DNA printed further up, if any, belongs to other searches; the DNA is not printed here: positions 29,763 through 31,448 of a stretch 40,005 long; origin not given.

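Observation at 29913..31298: Full-size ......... intein inserted in UDP-glucuronate decarboxylase at RIFN|TYGP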

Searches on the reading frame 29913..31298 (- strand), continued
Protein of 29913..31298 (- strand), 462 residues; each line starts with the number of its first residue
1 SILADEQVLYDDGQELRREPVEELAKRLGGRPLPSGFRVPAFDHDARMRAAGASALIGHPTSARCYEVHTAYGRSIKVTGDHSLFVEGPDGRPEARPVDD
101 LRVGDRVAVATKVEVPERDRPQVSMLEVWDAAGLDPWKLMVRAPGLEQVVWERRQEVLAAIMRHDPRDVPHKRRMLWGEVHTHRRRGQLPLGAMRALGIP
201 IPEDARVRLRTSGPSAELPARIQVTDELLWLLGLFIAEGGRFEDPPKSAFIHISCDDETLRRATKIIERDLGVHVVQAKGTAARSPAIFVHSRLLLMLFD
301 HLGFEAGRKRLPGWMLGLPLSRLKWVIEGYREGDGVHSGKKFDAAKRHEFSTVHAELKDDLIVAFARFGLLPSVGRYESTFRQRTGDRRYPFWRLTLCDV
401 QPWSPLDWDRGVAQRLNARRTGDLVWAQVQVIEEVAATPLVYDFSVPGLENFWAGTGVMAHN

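Call 30: search_protein_families(library=pfam, proteins=[P0245, P0249, P0251, P0254, P0257, P0263, P0266, P0269, P0270, P0272], max_evalue=0.00001)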
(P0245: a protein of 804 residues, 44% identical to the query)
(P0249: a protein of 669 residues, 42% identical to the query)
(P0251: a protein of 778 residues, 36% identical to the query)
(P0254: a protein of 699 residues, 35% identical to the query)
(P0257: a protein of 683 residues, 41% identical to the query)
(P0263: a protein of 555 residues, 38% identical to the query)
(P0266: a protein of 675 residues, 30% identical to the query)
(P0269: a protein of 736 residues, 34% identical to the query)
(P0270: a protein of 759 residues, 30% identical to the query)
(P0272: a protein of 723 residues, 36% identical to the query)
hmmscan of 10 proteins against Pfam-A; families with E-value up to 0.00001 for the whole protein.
P0245 (804 aa): 5 families
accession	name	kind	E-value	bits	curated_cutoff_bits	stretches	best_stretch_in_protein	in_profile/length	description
PF01370.27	Epimerase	-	8.2e-25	88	20.9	1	27-200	1-171/240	NAD dependent epimerase/dehydratase family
PF14890.11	Intein_splicing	-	1.5e-19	70.7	35.8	1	251-659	32-155/155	Intein splicing domain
PF16363.11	GDP_Man_Dehyd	-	1.3e-11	45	27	1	28-200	1-182/332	GDP-mannose 4,6 dehydratase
PF01073.25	3Beta_HSD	-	5e-08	32.8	22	1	29-182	2-156/280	3-beta hydroxysteroid dehydrogenase/isomerase family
PF14528.11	LAGLIDADG_3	-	8.4e-08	32.8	22.5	0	429-478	6-55/82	LAGLIDADG-like domain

P0249 (669 aa): 5 families
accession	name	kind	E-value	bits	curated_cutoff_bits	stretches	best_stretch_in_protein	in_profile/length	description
PF01370.27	Epimerase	-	2.3e-31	109.5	20.9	1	4-176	1-172/240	NAD dependent epimerase/dehydratase family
PF16363.11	GDP_Man_Dehyd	-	7.5e-31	108.2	27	1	5-176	1-183/332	GDP-mannose 4,6 dehydratase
PF14890.11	Intein_splicing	-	1.6e-13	51.2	35.8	1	222-652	29-155/155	Intein splicing domain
PF14528.11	LAGLIDADG_3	-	1.7e-10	41.4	22.5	1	516-575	5-64/82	LAGLIDADG-like domain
PF01073.25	3Beta_HSD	-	3.7e-08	33.2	22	1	5-157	1-157/280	3-beta hydroxysteroid dehydrogenase/isomerase family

P0251 (778 aa): 5 families
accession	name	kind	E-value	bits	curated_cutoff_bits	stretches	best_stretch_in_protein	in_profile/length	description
PF16363.11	GDP_Man_Dehyd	-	8.3e-41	141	27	2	5-176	1-183/332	GDP-mannose 4,6 dehydratase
PF01370.27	Epimerase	-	1.5e-38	133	20.9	2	4-176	1-172/240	NAD dependent epimerase/dehydratase family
PF14890.11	Intein_splicing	-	5.3e-23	82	35.8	1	223-644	30-155/155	Intein splicing domain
PF14528.11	LAGLIDADG_3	-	1.6e-14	54.3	22.5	1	507-582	3-71/82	LAGLIDADG-like domain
PF01073.25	3Beta_HSD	-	1.1e-06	28.4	22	1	5-158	1-158/280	3-beta hydroxysteroid dehydrogenase/isomerase family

P0254 (699 aa): 4 families
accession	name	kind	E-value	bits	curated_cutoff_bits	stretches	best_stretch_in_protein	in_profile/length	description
PF16363.11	GDP_Man_Dehyd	-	1.1e-35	124.1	27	2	1-71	109-182/332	GDP-mannose 4,6 dehydratase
PF01370.27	Epimerase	-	1.6e-27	96.9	20.9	2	1-92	98-190/240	NAD dependent epimerase/dehydratase family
PF14890.11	Intein_splicing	-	2.3e-23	83.2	35.8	1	91-536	11-155/155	Intein splicing domain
PF14528.11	LAGLIDADG_3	-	8.9e-12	45.5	22.5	1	398-467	4-66/82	LAGLIDADG-like domain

P0257 (683 aa): 9 families
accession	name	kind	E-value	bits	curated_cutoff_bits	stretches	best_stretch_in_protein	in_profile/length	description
PF01370.27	Epimerase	-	8e-54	183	20.9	2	3-166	1-173/240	NAD dependent epimerase/dehydratase family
PF16363.11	GDP_Man_Dehyd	-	3.5e-42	145.5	27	2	4-164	1-182/332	GDP-mannose 4,6 dehydratase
PF01073.25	3Beta_HSD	-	1.3e-20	74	22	1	4-146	1-158/280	3-beta hydroxysteroid dehydrogenase/isomerase family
PF13460.12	NAD_binding_10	-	1.6e-15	57.9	27.2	1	7-144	1-130/184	NAD(P)H-binding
PF14528.11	LAGLIDADG_3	-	1.3e-13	51.5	22.5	1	305-355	4-55/82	LAGLIDADG-like domain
PF14890.11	Intein_splicing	-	2.3e-13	50.7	35.8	1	175-540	3-155/155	Intein splicing domain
PF04321.23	RmlD_sub_bind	-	3.6e-13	49.7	27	1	1-147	1-138/287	RmlD substrate binding domain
PF07993.18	NAD_binding_4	-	1.4e-10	41.2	20.1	0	54-162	83-204/258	Male sterility protein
PF02719.21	Polysacc_synt_2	-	2e-09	37.5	20.2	0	3-152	1-156/293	Polysaccharide biosynthesis protein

P0263 (555 aa): 2 families
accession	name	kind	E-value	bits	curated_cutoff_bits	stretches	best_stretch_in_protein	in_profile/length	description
PF14890.11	Intein_splicing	-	5.5e-19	68.9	35.8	1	134-489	29-155/155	Intein splicing domain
PF14528.11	LAGLIDADG_3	-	2.6e-08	34.4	22.5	1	360-405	5-52/82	LAGLIDADG-like domain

P0266 (675 aa): 2 families
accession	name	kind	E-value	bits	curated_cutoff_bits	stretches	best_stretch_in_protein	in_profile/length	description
PF14890.11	Intein_splicing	-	1.6e-22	80.4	35.8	1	177-581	30-153/155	Intein splicing domain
PF14528.11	LAGLIDADG_3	-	1.1e-13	51.6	22.5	1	440-502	6-65/82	LAGLIDADG-like domain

P0269 (736 aa): 10 families
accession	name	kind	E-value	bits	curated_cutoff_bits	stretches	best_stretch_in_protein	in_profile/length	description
PF16363.11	GDP_Man_Dehyd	-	5.7e-55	187.5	27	2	5-172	1-183/332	GDP-mannose 4,6 dehydratase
PF01370.27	Epimerase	-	8e-48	163.4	20.9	1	4-174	1-174/240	NAD dependent epimerase/dehydratase family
PF14890.11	Intein_splicing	-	3.4e-16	59.8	35.8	1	208-591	32-155/155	Intein splicing domain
PF04321.23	RmlD_sub_bind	-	7.1e-15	55.3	27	1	3-157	2-140/287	RmlD substrate binding domain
PF13460.12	NAD_binding_10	-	5.9e-12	46.3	27.2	1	8-169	1-143/184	NAD(P)H-binding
PF02719.21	Polysacc_synt_2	-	2.8e-10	40.3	20.2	1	5-119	2-129/293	Polysaccharide biosynthesis protein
PF14528.11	LAGLIDADG_3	-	6.7e-10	39.5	22.5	1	458-516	6-64/82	LAGLIDADG-like domain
PF01073.25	3Beta_HSD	-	8.1e-09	35.3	22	1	5-169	1-178/280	3-beta hydroxysteroid dehydrogenase/isomerase family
PF07993.18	NAD_binding_4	-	1.5e-07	31.3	20.1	0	79-171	96-206/258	Male sterility protein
PF05368.20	NmrA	-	2e-06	28.1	27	1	2-118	3-107/298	NmrA-like family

P0270 (759 aa): 5 families
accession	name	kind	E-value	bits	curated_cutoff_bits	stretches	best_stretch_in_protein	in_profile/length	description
PF16363.11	GDP_Man_Dehyd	-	8.6e-40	137.6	27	2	5-186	1-190/332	GDP-mannose 4,6 dehydratase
PF01370.27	Epimerase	-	1.9e-39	136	20.9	2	4-178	1-171/240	NAD dependent epimerase/dehydratase family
PF14890.11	Intein_splicing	-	1.1e-16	61.4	35.8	1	228-622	37-155/155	Intein splicing domain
PF01073.25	3Beta_HSD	-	4.7e-08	32.8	22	1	5-159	1-156/280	3-beta hydroxysteroid dehydrogenase/isomerase family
PF14528.11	LAGLIDADG_3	-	7.3e-08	33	22.5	1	487-549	4-63/82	LAGLIDADG-like domain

P0272 (723 aa): 8 families
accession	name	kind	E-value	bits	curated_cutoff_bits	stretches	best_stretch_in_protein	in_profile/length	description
PF16363.11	GDP_Man_Dehyd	-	4e-54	184.7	27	2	6-175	1-183/332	GDP-mannose 4,6 dehydratase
PF01370.27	Epimerase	-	9.9e-51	172.9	20.9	2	5-177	1-174/240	NAD dependent epimerase/dehydratase family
PF04321.23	RmlD_sub_bind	-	7.2e-16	58.5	27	1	4-155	2-135/287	RmlD substrate binding domain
PF14890.11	Intein_splicing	-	1.1e-13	51.7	35.8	1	196-583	11-155/155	Intein splicing domain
PF07993.18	NAD_binding_4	-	3.1e-08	33.5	20.1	0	70-174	90-206/258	Male sterility protein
PF14528.11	LAGLIDADG_3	-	1e-06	29.3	22.5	0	458-501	25-56/82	LAGLIDADG-like domain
PF13460.12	NAD_binding_10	-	1.7e-06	28.5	27.2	1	9-174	1-145/184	NAD(P)H-binding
PF01073.25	3Beta_HSD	-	1.9e-06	27.6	22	1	6-127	1-122/280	3-beta hydroxysteroid dehydrogenase/isomerase family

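Call 31: search_protein_families(library=pfam, proteins=[P0273, P0276, P0277, P0278, P0281, P0285, P0286, P0291, P0294, P0296], max_evalue=0.00001)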
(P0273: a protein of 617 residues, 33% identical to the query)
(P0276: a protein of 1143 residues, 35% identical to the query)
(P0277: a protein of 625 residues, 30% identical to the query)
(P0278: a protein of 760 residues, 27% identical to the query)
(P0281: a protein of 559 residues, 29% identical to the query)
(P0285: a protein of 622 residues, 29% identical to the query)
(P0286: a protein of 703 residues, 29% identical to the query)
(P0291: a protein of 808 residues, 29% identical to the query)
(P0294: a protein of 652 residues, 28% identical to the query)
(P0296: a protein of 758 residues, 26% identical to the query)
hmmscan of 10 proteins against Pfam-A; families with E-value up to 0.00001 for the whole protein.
P0273 (617 aa): 2 families
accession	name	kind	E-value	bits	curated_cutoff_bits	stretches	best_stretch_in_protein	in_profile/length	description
PF14890.11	Intein_splicing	-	4.4e-23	82.2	35.8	1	135-555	7-152/155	Intein splicing domain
PF14528.11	LAGLIDADG_3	-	1.1e-08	35.7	22.5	0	423-471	5-55/82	LAGLIDADG-like domain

P0276 (1143 aa): 4 families
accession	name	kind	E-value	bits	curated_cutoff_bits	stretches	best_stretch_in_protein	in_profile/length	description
PF14890.11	Intein_splicing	-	9.3e-19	68.2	35.8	1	380-825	37-155/155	Intein splicing domain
PF14528.11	LAGLIDADG_3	-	3.4e-15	56.5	22.5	1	693-751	5-64/82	LAGLIDADG-like domain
PF06074.18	Portal_Mu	-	2.1e-09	37.6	23.9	0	893-976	247-331/336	Portal protein of Mu bacteriophage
PF04860.17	Phage_portal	-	2.4e-07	30.7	39.1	0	130-330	32-173/321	Phage portal protein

P0277 (625 aa): 2 families
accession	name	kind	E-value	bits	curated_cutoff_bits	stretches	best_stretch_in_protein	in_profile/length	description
PF14890.11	Intein_splicing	-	3e-22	79.5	35.8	1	67-515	3-155/155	Intein splicing domain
PF14528.11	LAGLIDADG_3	-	1.3e-09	38.6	22.5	1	374-434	5-64/82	LAGLIDADG-like domain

P0278 (760 aa): 8 families
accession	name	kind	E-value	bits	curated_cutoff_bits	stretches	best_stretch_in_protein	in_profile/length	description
PF16363.11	GDP_Man_Dehyd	-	1.6e-51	176.2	27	2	4-173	1-183/332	GDP-mannose 4,6 dehydratase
PF01370.27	Epimerase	-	1.4e-45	156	20.9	2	3-172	1-171/240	NAD dependent epimerase/dehydratase family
PF14890.11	Intein_splicing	-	8.7e-18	65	35.8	1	219-622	34-155/155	Intein splicing domain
PF07993.18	NAD_binding_4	-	1.4e-11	44.5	20.1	1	60-170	84-204/258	Male sterility protein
PF01073.25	3Beta_HSD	-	5.8e-11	42.4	22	1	4-155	1-158/280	3-beta hydroxysteroid dehydrogenase/isomerase family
PF02719.21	Polysacc_synt_2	-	3.9e-08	33.3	20.2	1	3-111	1-124/293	Polysaccharide biosynthesis protein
PF14528.11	LAGLIDADG_3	-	4.2e-08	33.8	22.5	1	487-550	4-64/82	LAGLIDADG-like domain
PF04321.23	RmlD_sub_bind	-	5.9e-07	29.3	27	1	1-173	1-154/287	RmlD substrate binding domain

P0281 (559 aa): 3 families
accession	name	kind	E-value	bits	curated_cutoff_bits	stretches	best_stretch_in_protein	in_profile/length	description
PF14890.11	Intein_splicing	-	2.3e-21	76.6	35.8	1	42-420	30-155/155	Intein splicing domain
PF16363.11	GDP_Man_Dehyd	-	3.6e-12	46.8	27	1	417-545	179-330/332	GDP-mannose 4,6 dehydratase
PF01370.27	Epimerase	-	4.5e-11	43.1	20.9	1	419-484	170-240/240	NAD dependent epimerase/dehydratase family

P0285 (622 aa): 2 families
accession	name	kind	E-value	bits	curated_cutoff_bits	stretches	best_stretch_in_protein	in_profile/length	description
PF14890.11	Intein_splicing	-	7.9e-21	74.9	35.8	1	117-566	3-155/155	Intein splicing domain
PF14528.11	LAGLIDADG_3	-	3.9e-11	43.5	22.5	0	424-474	4-55/82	LAGLIDADG-like domain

P0286 (703 aa): 7 families
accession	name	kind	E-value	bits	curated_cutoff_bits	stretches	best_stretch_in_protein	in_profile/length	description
PF01370.27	Epimerase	-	2.1e-49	168.6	20.9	2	4-182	2-171/240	NAD dependent epimerase/dehydratase family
PF16363.11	GDP_Man_Dehyd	-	3.5e-45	155.3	27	2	5-184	2-184/332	GDP-mannose 4,6 dehydratase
PF14890.11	Intein_splicing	-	3.5e-18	66.3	35.8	1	224-567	29-155/155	Intein splicing domain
PF01073.25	3Beta_HSD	-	8.9e-15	54.9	22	1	4-166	1-159/280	3-beta hydroxysteroid dehydrogenase/isomerase family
PF14528.11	LAGLIDADG_3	-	3.2e-13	50.2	22.5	1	429-494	2-63/82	LAGLIDADG-like domain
PF02719.21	Polysacc_synt_2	-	4.6e-08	33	20.2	0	4-124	2-128/293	Polysaccharide biosynthesis protein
PF07993.18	NAD_binding_4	-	2.4e-07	30.6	20.1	0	96-180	107-204/258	Male sterility protein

P0291 (808 aa): 7 families
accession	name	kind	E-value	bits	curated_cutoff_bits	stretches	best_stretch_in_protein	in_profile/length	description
PF01370.27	Epimerase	-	1.7e-44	152.5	20.9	2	8-177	1-172/240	NAD dependent epimerase/dehydratase family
PF16363.11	GDP_Man_Dehyd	-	1.4e-38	133.7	27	2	9-176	1-182/332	GDP-mannose 4,6 dehydratase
PF14890.11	Intein_splicing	-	2.6e-14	53.7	35.8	1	207-634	21-155/155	Intein splicing domain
PF02719.21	Polysacc_synt_2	-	1.6e-10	41.1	20.2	1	8-124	1-128/293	Polysaccharide biosynthesis protein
PF04321.23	RmlD_sub_bind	-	3e-09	36.8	27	1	7-159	2-137/287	RmlD substrate binding domain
PF14528.11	LAGLIDADG_3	-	1e-08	35.8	22.5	0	498-564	6-72/82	LAGLIDADG-like domain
PF01073.25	3Beta_HSD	-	1.7e-08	34.3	22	1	9-155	1-154/280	3-beta hydroxysteroid dehydrogenase/isomerase family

P0294 (652 aa): 2 families
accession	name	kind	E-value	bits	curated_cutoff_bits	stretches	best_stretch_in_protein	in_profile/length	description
PF14890.11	Intein_splicing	-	8.7e-20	71.5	35.8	1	179-595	12-153/155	Intein splicing domain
PF14528.11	LAGLIDADG_3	-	7.3e-06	26.6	22.5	0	456-508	4-55/82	LAGLIDADG-like domain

P0296 (758 aa): 5 families
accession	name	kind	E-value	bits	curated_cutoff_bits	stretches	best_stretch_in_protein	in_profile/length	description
PF01370.27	Epimerase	-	4.1e-39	134.9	20.9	2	7-176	1-171/240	NAD dependent epimerase/dehydratase family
PF16363.11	GDP_Man_Dehyd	-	4.1e-36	125.5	27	1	9-177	2-183/332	GDP-mannose 4,6 dehydratase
PF14890.11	Intein_splicing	-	4.6e-17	62.7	35.8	1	196-617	11-155/155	Intein splicing domain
PF14528.11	LAGLIDADG_3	-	1.1e-09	38.9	22.5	0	481-541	2-62/82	LAGLIDADG-like domain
PF01073.25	3Beta_HSD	-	1.2e-08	34.8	22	1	8-159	1-158/280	3-beta hydroxysteroid dehydrogenase/isomerase family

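Call 37: find_encoding_contigs(protein=P0001, flank=5000, max_places=4)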
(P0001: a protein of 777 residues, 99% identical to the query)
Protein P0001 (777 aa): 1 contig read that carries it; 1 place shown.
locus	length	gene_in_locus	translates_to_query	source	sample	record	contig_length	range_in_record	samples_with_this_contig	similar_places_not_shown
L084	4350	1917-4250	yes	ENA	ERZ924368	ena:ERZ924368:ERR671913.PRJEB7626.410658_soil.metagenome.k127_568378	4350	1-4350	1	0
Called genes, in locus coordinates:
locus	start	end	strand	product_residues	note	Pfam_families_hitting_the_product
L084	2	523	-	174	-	?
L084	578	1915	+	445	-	PF03721:UDPG_MGDP_dh_N, PF00984:UDPG_MGDP_dh, PF03720:UDPG_MGDP_dh_C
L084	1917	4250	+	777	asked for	PF01073:3Beta_HSD (weak), PF01370:Epimerase, PF07993:NAD_binding_4 (faint), PF16363:GDP_Man_Dehyd, PF14890:Intein_splicing, PF01370:Epimerase, PF16363:GDP_Man_Dehyd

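Call 38: find_encoding_contigs(protein=P0002, flank=5000, max_places=4)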
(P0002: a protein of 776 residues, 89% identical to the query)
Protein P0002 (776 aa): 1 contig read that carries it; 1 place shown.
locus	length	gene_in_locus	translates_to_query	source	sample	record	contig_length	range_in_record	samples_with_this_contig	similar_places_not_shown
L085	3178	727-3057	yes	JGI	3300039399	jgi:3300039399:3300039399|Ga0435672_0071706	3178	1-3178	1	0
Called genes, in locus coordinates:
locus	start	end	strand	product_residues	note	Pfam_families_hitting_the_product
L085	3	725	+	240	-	?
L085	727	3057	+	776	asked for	PF01073:3Beta_HSD (weak), PF01370:Epimerase, PF07993:NAD_binding_4 (faint), PF16363:GDP_Man_Dehyd, PF14890:Intein_splicing, PF01370:Epimerase, PF16363:GDP_Man_Dehyd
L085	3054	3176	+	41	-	?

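Call 39: find_encoding_contigs(protein=P0003, flank=5000, max_places=4)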
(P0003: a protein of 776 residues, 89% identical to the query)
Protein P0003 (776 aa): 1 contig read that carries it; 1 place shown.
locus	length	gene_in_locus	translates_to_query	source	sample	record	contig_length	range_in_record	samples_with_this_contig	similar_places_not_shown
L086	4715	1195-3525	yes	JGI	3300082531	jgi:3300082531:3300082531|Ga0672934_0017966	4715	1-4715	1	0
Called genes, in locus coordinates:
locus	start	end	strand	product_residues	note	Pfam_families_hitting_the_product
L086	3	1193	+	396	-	?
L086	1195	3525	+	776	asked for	PF01073:3Beta_HSD (weak), PF01370:Epimerase, PF07993:NAD_binding_4 (faint), PF16363:GDP_Man_Dehyd, PF14890:Intein_splicing, PF01370:Epimerase, PF16363:GDP_Man_Dehyd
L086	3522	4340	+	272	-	PF00702:Hydrolase, PF12710:HAD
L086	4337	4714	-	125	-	?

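Call 51: search_solved_structures(query=A1, max_evalue=0.001, show_alignments=0)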
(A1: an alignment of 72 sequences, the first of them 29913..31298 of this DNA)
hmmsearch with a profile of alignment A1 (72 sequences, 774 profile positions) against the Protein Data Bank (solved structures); distinct sequences matched with E-value up to 0.001: 175 (the best 60 are shown).
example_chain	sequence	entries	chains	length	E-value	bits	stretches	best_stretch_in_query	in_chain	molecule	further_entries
4gll_A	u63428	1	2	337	1.5e-130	440.1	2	2-175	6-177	UDP-glucuronic acid decarboxylase 1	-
2b69_A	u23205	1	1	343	1.6e-130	440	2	2-175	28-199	UDP-glucuronate decarboxylase 1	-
4m55_A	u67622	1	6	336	1.4e-129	436.9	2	2-175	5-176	UDP-glucuronic acid decarboxylase 1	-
4lk3_A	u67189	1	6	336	2.2e-129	436.2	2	2-175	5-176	UDP-glucuronic acid decarboxylase 1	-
8vr2_A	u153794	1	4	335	4.9e-45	157.3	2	646-771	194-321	NAD-dependent epimerase/dehydratase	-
7ys8_A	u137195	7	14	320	3.9e-43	151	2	632-770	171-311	UDP-glucose 4-epimerase | UDP-glucose 4-epimerase along with EC 5.1.3.2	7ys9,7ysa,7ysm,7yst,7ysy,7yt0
8rdg_A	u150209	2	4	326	1.5e-41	145.8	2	2-194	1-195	SDR family NAD(P)-dependent oxidoreductase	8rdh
4zrm_A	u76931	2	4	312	3.9e-41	144.4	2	635-771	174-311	UDP-glucose 4-epimerase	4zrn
6zl6_A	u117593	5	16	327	5.7e-41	143.9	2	637-770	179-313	Epimerase domain-containing protein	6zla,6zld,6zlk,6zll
8rdi_A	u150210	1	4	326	8.8e-41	143.2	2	2-194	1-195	SDR family NAD(P)-dependent oxidoreductase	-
6zlj_A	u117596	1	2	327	1.3e-40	142.6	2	636-770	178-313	Epimerase domain-containing protein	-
3icp_A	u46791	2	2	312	8.4e-37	130.1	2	2-195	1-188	NAD-dependent epimerase/dehydratase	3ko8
6bwl_A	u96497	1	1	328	7.7e-36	126.9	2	636-769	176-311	Pal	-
8sg0_A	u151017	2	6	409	1e-35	126.5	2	635-773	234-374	GDP-mannose 3,5-epimerase | GDP-mannose 3,5 epimerase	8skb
2c5e_A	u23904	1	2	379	6.4e-35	123.9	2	635-773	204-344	GDP-MANNOSE-3', 5'-EPIMERASE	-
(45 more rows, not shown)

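Call 58: predict_structure(alignment_id=A1)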
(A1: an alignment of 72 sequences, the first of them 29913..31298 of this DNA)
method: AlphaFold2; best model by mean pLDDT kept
length: 462 residues; sequences in the alignment: 72
mean_pLDDT: 92.6   pTM: 0.90
mean pLDDT of the five models: 92.6, 92.5, 92.1, 91.9, 91.0
residues with pLDDT >= 90: 389; 70-90: 54; 50-70: 13; < 50: 6
segments of 3 or more residues with pLDDT < 50: 384-387
pLDDT, mean of each block of 10 residues (from residue 1): 95 94 93 93 95 94 96 96 94 95 97 95 97 97 96 97 89 91 96 97 96 91 98 95 88 93 97 93 88 96 92 97 98 68 79 94 98 87 54 93 95 93 96 96 93 94 88
secondary structure, 60 per line:
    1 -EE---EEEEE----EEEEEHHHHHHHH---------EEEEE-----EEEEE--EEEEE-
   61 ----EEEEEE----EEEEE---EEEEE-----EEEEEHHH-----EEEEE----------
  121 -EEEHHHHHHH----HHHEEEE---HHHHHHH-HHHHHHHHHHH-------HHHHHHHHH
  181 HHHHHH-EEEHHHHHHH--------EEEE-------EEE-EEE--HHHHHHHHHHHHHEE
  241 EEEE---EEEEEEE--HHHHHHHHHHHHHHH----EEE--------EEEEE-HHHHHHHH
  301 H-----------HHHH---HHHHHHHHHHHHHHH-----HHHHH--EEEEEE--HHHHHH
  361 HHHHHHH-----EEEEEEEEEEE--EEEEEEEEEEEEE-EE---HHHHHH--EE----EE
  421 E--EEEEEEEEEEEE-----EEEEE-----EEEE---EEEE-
elements in order: E7-11 E16-20 H21-28 E38-42 E48-52 E55-59 E65-70 E75-79 E83-87 E93-97 E106-110 E122-124 H125-131 E139-142 H146-152 H154-164 H172-186 E188-190 H191-197 E206-209 E217-219 E221-223 H226-238 E239-244 E248-254 H257-271 E276-278 E287-291 H293-301 H313-316 H320-334 H340-344 E347-352 H355-367 E373-383 E386-398 H405-410 E419-421 E424-435 E441-445 E451-454 E458-461
